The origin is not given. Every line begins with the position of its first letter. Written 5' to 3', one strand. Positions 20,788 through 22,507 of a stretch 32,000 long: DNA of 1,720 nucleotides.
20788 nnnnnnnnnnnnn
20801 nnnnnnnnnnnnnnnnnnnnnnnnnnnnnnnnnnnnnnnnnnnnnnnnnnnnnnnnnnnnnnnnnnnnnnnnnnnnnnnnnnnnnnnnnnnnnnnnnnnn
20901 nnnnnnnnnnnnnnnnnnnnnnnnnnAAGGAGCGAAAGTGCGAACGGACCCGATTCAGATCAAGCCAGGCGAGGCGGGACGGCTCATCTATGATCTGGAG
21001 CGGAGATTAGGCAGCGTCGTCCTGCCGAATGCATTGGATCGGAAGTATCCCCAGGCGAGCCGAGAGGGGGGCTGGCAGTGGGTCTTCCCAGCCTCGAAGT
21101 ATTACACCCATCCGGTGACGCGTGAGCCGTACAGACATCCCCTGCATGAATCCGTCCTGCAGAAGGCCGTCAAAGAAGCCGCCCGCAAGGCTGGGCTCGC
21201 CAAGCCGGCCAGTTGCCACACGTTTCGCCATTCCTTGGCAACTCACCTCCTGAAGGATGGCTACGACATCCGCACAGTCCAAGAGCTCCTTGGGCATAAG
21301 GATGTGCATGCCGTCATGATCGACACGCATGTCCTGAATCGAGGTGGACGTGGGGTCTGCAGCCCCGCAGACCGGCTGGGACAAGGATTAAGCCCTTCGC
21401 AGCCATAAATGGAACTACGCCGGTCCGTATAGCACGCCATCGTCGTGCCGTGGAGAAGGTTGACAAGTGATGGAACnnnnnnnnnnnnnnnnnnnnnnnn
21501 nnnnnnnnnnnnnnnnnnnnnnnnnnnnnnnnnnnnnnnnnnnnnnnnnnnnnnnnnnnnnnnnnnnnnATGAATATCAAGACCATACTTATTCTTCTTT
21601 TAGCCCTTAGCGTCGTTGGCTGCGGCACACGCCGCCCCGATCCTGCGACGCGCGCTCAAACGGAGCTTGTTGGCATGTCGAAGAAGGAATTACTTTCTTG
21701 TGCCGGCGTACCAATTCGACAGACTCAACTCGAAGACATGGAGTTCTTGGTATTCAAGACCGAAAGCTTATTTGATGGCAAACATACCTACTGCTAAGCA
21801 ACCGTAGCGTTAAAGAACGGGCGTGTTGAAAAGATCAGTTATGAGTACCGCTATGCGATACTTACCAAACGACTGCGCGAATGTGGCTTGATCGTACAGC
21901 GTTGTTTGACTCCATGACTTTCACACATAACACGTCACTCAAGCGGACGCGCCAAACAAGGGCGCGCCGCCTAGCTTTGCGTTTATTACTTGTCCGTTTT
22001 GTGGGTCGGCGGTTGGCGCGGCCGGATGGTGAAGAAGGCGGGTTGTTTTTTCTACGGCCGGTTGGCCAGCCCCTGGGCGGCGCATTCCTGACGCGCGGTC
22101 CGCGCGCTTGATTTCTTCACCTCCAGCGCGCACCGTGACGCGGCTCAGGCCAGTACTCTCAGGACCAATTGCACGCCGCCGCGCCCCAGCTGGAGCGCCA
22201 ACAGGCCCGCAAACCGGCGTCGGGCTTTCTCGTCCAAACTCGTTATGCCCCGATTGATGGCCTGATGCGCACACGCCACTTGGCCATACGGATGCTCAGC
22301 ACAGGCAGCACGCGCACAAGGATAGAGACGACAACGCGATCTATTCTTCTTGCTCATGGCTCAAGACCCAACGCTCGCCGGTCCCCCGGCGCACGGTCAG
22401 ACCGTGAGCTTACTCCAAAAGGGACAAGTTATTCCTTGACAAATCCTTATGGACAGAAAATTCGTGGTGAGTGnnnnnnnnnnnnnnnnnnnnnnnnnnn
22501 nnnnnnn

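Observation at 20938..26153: Decayed integron with the integrase fragment co-oriented with at least three attC-bounded cassettes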

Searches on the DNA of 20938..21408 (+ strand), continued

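Call 28: search_with_rna_model(model_id=R2, sources=[window, L001], max_evalue=10, filters=off, show_alignments=8)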
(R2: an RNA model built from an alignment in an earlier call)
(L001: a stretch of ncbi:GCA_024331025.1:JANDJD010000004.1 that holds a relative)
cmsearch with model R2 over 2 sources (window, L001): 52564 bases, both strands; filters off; matches with E-value up to 10: 20.
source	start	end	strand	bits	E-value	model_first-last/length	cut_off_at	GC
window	25765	25835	+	55.3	7.3e-12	1-88/88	no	0.52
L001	11107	11177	+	53.3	2.3e-11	1-88/88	no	0.62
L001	13492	13551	+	40.7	3.4e-08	1-88/88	no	0.57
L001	11768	11825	+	37.1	2.8e-07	1-88/88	no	0.55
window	24940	25004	+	29.5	2.3e-05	1-88/88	no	0.68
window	21925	21986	+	27.5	7.4e-05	1-88/88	no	0.56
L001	11768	11825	-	19.7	0.0067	1-88/88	no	0.55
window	3437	3518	+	13.2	0.29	1-88/88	no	0.62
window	21864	21910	-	11.2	0.94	1-88/88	no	0.51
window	10670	10707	+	10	1.9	16-72/88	no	0.79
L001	8111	8148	+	10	1.9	16-72/88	no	0.79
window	23754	23794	+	9.9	1.9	1-88/88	no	0.49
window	28675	28715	-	9.1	3.1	1-88/88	no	0.61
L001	16389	16429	-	9.1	3.1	1-88/88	no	0.61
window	19875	19947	+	8.9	3.5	1-88/88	no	0.68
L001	13492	13551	-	8.8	3.6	1-88/88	no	0.57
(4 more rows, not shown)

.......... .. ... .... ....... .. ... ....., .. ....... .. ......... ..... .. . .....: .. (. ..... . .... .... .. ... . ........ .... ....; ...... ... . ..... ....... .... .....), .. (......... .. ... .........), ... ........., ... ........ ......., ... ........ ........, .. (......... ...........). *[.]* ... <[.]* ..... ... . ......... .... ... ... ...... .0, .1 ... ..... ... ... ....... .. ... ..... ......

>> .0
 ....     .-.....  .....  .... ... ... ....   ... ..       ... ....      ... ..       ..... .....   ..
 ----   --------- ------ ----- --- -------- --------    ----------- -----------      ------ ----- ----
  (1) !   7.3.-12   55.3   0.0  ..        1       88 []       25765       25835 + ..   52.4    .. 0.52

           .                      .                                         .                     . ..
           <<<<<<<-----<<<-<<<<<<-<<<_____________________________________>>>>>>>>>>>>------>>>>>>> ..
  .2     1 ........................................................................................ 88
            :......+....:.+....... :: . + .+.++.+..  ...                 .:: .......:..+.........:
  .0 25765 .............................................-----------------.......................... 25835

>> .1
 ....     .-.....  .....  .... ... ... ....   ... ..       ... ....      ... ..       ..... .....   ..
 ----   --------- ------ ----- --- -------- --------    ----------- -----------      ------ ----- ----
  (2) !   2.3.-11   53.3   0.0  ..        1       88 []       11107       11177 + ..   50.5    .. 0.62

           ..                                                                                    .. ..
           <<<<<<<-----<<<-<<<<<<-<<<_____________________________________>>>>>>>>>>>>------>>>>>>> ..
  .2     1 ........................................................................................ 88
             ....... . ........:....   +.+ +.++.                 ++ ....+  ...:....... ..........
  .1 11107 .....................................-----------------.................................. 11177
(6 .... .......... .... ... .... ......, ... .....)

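Call 39: search_with_rna_model(model_id=R2, sources=[L082, L083, L084, L085, L086, L087], max_evalue=0.1, filters=off)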
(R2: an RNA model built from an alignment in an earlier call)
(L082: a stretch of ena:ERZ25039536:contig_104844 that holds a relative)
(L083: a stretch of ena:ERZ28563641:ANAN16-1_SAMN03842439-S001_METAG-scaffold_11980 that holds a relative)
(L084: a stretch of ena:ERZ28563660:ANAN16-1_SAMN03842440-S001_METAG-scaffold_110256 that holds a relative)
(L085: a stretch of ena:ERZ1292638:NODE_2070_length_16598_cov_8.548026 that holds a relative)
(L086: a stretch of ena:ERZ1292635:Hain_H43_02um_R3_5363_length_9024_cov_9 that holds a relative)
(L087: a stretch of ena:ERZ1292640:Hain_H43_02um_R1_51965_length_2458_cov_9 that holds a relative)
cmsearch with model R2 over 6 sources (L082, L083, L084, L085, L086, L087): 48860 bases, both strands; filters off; matches with E-value up to 0.1: 12.
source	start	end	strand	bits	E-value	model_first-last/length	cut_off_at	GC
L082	2389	2454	+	61.3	2.1e-13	1-88/88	no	0.68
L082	3109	3196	+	51.9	4.9e-11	1-88/88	no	0.65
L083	11844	11901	+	49.9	1.6e-10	1-88/88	no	0.52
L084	2164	2221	+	49.9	1.6e-10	1-88/88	no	0.52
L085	14200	14258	+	45.7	1.8e-09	1-88/88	no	0.69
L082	3502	3594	+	44.9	2.7e-09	1-88/88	no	0.7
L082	5060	5183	+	43.8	5.3e-09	1-88/88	no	0.69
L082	4571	4657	+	43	8.2e-09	1-88/88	no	0.69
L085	13571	13633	+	41.9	1.6e-08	1-88/88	no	0.71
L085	12135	12192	+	41.5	2e-08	1-88/88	no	0.74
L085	12679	12736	+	40.4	3.8e-08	1-88/88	no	0.69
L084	2825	2896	+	37.9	1.6e-07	1-88/88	no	0.54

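Call 45: search_with_rna_model(model_id=R2, sources=[L002, L003, L004, L005, L006, L007, L008, L009, L010, L011, L012, L013, L014, L015, L016, L017, L018, L019, L020, L021, L022, L023, L024, L025, L026, L027, L028, L029, L030, L031, L032, L033, L034, L035, L036, L037, L038, L039, L040, L041, L042, L043, L044, L045, L046, L047, L048, L049, L050, L051, L052, L053, L054, L055, L056, L057, L058, L059, L060, L061, L062, L063, L064, L065, L066, L067, L068, L069, L070, L071, L072, L073, L074, L075, L076, L077, L078, L079, L080, L081], max_evalue=0.0001)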
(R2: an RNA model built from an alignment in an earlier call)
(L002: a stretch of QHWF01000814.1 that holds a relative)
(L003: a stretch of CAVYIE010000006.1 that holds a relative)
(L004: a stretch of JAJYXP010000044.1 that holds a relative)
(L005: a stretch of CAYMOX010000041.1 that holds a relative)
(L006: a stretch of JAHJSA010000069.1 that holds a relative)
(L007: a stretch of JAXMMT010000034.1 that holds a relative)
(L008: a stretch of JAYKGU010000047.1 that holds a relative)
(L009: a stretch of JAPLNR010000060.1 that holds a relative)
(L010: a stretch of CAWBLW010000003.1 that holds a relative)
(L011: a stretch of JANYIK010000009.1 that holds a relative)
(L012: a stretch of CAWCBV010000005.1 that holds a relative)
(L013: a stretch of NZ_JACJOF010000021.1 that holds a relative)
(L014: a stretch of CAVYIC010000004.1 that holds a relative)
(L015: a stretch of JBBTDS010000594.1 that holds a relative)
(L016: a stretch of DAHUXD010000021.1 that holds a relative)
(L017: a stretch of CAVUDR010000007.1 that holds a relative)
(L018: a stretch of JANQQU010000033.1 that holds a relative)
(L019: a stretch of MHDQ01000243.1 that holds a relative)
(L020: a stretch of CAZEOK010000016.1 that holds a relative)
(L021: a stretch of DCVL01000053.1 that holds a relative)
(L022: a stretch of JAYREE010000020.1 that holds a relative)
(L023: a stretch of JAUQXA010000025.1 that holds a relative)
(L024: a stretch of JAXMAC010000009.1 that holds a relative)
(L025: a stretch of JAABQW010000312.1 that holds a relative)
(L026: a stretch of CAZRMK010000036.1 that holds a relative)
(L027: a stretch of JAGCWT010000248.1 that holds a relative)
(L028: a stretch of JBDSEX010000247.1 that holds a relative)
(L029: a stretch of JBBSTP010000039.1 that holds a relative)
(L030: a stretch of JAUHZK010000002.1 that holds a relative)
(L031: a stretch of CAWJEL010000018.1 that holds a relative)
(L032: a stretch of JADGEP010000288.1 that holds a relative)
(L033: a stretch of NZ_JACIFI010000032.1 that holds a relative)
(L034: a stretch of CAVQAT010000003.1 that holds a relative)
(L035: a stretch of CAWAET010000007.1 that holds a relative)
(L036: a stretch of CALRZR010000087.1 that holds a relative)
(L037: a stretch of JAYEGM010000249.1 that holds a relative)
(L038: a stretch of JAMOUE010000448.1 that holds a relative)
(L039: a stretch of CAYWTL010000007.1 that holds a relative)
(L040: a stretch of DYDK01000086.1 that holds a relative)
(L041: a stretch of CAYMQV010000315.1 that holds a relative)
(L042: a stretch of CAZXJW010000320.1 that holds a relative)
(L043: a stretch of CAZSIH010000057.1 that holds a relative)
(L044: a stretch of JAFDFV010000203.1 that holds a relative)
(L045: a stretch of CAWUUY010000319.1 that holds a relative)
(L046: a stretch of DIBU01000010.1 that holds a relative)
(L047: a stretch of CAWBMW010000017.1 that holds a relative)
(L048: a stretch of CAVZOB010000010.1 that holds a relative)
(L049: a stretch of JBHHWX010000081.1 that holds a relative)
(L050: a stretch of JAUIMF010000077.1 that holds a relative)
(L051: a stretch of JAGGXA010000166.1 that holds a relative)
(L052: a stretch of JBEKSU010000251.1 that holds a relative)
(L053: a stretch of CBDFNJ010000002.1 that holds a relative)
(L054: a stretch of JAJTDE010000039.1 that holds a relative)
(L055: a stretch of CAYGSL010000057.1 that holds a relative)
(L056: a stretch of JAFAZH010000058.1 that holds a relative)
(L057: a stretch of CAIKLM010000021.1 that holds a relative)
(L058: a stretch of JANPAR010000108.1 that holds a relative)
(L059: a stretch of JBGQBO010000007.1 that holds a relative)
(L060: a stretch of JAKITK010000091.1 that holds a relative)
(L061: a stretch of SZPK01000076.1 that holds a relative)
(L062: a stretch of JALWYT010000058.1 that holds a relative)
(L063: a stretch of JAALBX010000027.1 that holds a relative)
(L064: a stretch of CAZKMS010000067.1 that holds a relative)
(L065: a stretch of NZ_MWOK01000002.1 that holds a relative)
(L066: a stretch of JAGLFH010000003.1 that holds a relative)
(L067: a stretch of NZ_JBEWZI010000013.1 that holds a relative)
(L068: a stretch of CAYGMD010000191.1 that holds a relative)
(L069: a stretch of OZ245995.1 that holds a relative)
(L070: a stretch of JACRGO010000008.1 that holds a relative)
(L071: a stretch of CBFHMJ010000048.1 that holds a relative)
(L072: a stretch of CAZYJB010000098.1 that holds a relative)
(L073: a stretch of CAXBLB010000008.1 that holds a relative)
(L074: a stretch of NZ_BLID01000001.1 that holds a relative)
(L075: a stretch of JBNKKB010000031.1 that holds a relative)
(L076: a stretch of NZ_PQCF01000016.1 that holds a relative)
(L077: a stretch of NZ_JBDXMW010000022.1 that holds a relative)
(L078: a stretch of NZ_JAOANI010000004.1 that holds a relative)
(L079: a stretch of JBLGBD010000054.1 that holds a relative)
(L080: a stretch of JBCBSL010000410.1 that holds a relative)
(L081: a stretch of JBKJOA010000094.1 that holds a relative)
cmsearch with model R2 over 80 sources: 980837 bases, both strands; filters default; matches with E-value up to 0.0001: 108.
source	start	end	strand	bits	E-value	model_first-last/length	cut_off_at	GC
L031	1440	1502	-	68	8.7e-14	1-88/88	no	0.7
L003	17188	17277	+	65.4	3.9e-13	1-88/88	no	0.68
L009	10932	11020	+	65.2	4.4e-13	1-88/88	no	0.65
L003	15936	16025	+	64.1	8.2e-13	1-88/88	no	0.69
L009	13550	13637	+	63.6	1.1e-12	1-88/88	no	0.62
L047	3944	4031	-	63.2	1.4e-12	1-88/88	no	0.61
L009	12408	12496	+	63.1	1.5e-12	1-88/88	no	0.57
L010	14416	14513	+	63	1.6e-12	1-88/88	no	0.73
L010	20077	20174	+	63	1.6e-12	1-88/88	no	0.73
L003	17743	17832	+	62.2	2.5e-12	1-88/88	no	0.68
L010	13912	14009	+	60.9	5.3e-12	1-88/88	no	0.74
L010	19574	19671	+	60.9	5.3e-12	1-88/88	no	0.74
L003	16910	16999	+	60.1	8.4e-12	1-88/88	no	0.68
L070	8355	8441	-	59.8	9.9e-12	1-88/88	no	0.63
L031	8209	8302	-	59.4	1.3e-11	1-88/88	no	0.69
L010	14986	15086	+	59.3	1.3e-11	1-88/88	no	0.75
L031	5452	5511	-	59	1.6e-11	1-88/88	no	0.58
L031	2175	2264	-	58.8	1.8e-11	1-88/88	no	0.71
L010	11232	11332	+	58.4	2.2e-11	1-88/88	no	0.73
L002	3103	3172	+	58.3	2.4e-11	1-88/88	no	0.69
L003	19134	19193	+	58.1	2.7e-11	1-88/88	no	0.67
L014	6224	6316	-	57.4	3.9e-11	1-88/88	no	0.61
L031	3701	3795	-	57.3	4.2e-11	1-88/88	no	0.61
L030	3068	3166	-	56.8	5.6e-11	1-88/88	no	0.58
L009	13148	13236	+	56.2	8.2e-11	1-88/88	no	0.56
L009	11472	11560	+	56.1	8.7e-11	1-88/88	no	0.63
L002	1700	1764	+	55.7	1.1e-10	1-88/88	no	0.68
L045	3491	3560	-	55.6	1.1e-10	1-88/88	no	0.67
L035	13202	13268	+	55.5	1.2e-10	1-88/88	no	0.7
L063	6333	6392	-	55.5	1.2e-10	1-88/88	no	0.53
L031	4614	4709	-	54.7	2e-10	1-88/88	no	0.64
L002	2825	2882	+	54.6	2.1e-10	1-88/88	no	0.69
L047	7352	7405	-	54.6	2.1e-10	1-88/88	no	0.65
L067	6245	6337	-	54.5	2.1e-10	1-88/88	no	0.66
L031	6879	6972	-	54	2.8e-10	1-88/88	no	0.64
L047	6802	6885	-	53.5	3.7e-10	1-88/88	no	0.67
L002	3495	3582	+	53.5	3.9e-10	1-88/88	no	0.67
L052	116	209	-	53.4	4.1e-10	1-88/88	no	0.57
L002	2323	2382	+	53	5e-10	1-88/88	no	0.72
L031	6137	6231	-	51.9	9.7e-10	1-88/88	no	0.65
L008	7260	7345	-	51.4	1.3e-09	1-88/88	no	0.56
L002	4596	4665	+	51.1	1.5e-09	1-88/88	no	0.73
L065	9094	9150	-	51.1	1.5e-09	1-88/88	no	0.6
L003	10873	10963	+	51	1.6e-09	1-88/88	no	0.69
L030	2257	2340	-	50.7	2e-09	1-88/88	no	0.6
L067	7670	7732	-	50.2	2.6e-09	1-88/88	no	0.54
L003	17465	17553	+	49.8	3.3e-09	1-88/88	no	0.67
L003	16666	16723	+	49.5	3.9e-09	1-88/88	no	0.64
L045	3279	3338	-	49.3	4.4e-09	1-88/88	no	0.6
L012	442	568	-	48.9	5.5e-09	1-88/88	no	0.57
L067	8678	8773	-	48.2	8.3e-09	1-88/88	no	0.58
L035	14081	14147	+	48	9.5e-09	1-88/88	no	0.69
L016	6719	6794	+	47.7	1.1e-08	1-88/88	no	0.67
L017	5881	5950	-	47.7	1.1e-08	1-88/88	no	0.61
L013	7409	7495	-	47.3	1.4e-08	1-88/88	no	0.49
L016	5509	5584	+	47.2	1.5e-08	1-88/88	no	0.68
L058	282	336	-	46.3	2.5e-08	1-88/88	no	0.64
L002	4024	4083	+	46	2.9e-08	1-88/88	no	0.65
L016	6032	6107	+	46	2.9e-08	1-88/88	no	0.7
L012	1628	1754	-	45.8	3.4e-08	1-88/88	no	0.65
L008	8794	8879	-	45.4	4.2e-08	1-88/88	no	0.66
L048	1264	1364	-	45.3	4.3e-08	1-88/88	no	0.63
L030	1396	1467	-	45.1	5e-08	1-88/88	no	0.61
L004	3589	3642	-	44.8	6e-08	1-88/88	no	0.63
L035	11856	11990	+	44.6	6.8e-08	1-88/88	no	0.59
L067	7282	7368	-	43.5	1.3e-07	1-88/88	no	0.63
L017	7703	7765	-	43.1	1.6e-07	1-88/88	no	0.65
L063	8462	8533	-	42.7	2e-07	1-88/88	no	0.64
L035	11311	11443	+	42.5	2.3e-07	1-88/88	no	0.57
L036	7166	7258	-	42.2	2.7e-07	1-88/88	no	0.63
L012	34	159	-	42.1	2.9e-07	1-88/88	no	0.65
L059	10936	11009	+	42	3.1e-07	1-88/88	no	0.72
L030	4834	4921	-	41.7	3.6e-07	1-88/88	no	0.57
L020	1389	1480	-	40.8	5.9e-07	1-88/88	no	0.61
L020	86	207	-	40.8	6e-07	1-88/88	no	0.6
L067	5572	5670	-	40.8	6e-07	1-88/88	no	0.6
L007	9868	9966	+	40.6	6.9e-07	1-88/88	no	0.58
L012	2039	2160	-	40.5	7.3e-07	1-88/88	no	0.66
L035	15760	15822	+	40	9.7e-07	1-88/88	no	0.56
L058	1430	1486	-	39.9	1e-06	1-88/88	no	0.67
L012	790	910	-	39.5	1.3e-06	1-88/88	no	0.63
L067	6827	6913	-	39.5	1.3e-06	1-88/88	no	0.66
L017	6727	6789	-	39.3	1.4e-06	1-88/88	no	0.62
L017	7194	7280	-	39.1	1.6e-06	1-88/88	no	0.63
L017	8542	8604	-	38.7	2.1e-06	1-88/88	no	0.52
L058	572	627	-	38.4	2.4e-06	1-88/88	no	0.62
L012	1279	1406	-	38.3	2.6e-06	1-88/88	no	0.58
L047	1929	1988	-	38.3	2.6e-06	1-88/88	no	0.68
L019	2934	2992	-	38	3.1e-06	1-88/88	no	0.56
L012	2550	2671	-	37.8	3.5e-06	1-88/88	no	0.64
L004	4026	4094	-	37.4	4.4e-06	1-88/88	no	0.59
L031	3062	3148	-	37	5.5e-06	1-88/88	no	0.6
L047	5188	5285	-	36.8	6.1e-06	1-88/88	no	0.68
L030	892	979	-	36.6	6.8e-06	1-88/88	no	0.53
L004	2051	2113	-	36.3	8.2e-06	1-88/88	no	0.62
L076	1068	1129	-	36.1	9.2e-06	1-88/88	no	0.52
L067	8174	8254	-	36.1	9.4e-06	1-88/88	no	0.65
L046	4387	4488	-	36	1e-05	1-88/88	no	0.55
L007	9117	9202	+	35.6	1.2e-05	1-88/88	no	0.58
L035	16100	16142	+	35.5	1.3e-05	1-88/88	no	0.65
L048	3444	3535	-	35.2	1.6e-05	1-88/88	no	0.6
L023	7629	7758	-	34.6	2.2e-05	1-88/88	no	0.62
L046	2765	2863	-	34.3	2.6e-05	1-88/88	no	0.58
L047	5711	5812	-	34.2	2.8e-05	1-88/88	no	0.67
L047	6125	6211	-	33.4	4.4e-05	1-88/88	no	0.54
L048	1991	2057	-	32.8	6.3e-05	1-88/88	no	0.61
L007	8342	8428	+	32.6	7.2e-05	1-88/88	no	0.61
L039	48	103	-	32.5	7.6e-05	1-88/88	no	0.59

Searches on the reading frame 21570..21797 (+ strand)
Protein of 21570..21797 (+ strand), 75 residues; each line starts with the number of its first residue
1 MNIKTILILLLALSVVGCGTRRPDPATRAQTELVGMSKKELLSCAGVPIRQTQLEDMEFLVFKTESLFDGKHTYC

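Call 4: search_protein_families(library=ncbifam, proteins=[window:21570-21797:+], max_evalue=0.01)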
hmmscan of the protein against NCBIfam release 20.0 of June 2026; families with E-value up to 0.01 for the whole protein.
window:21570-21797:+ (75 aa): 1 family
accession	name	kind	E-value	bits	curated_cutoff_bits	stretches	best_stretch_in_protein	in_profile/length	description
NF047847.2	SS_mature_LptM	equivalog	0.0053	16.8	27.7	1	1-20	1-22/31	LPS translocon maturation chaperone LptM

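Call 5: search_protein_families(library=pfam, proteins=[window:21570-21797:+], max_evalue=0.01)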
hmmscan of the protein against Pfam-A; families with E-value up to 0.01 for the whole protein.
window:21570-21797:+ (75 aa): 0 families

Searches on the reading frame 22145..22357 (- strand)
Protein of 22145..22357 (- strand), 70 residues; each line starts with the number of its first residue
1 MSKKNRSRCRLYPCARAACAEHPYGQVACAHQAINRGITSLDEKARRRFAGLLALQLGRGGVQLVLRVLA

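Call 4: search_protein_families(library=ncbifam, proteins=[window:22145-22357:-], max_evalue=0.01)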
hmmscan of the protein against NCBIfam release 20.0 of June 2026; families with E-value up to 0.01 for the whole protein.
window:22145-22357:- (70 aa): 1 family
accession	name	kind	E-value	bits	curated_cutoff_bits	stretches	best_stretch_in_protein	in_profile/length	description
NF033519.0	transpos_ISAzo13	equivalog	0.0012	18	200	1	39-68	3-32/387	ISAzo13 family transposase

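Call 5: search_protein_families(library=pfam, proteins=[window:22145-22357:-], max_evalue=0.01)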
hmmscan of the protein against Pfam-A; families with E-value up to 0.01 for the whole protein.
window:22145-22357:- (70 aa): 0 families
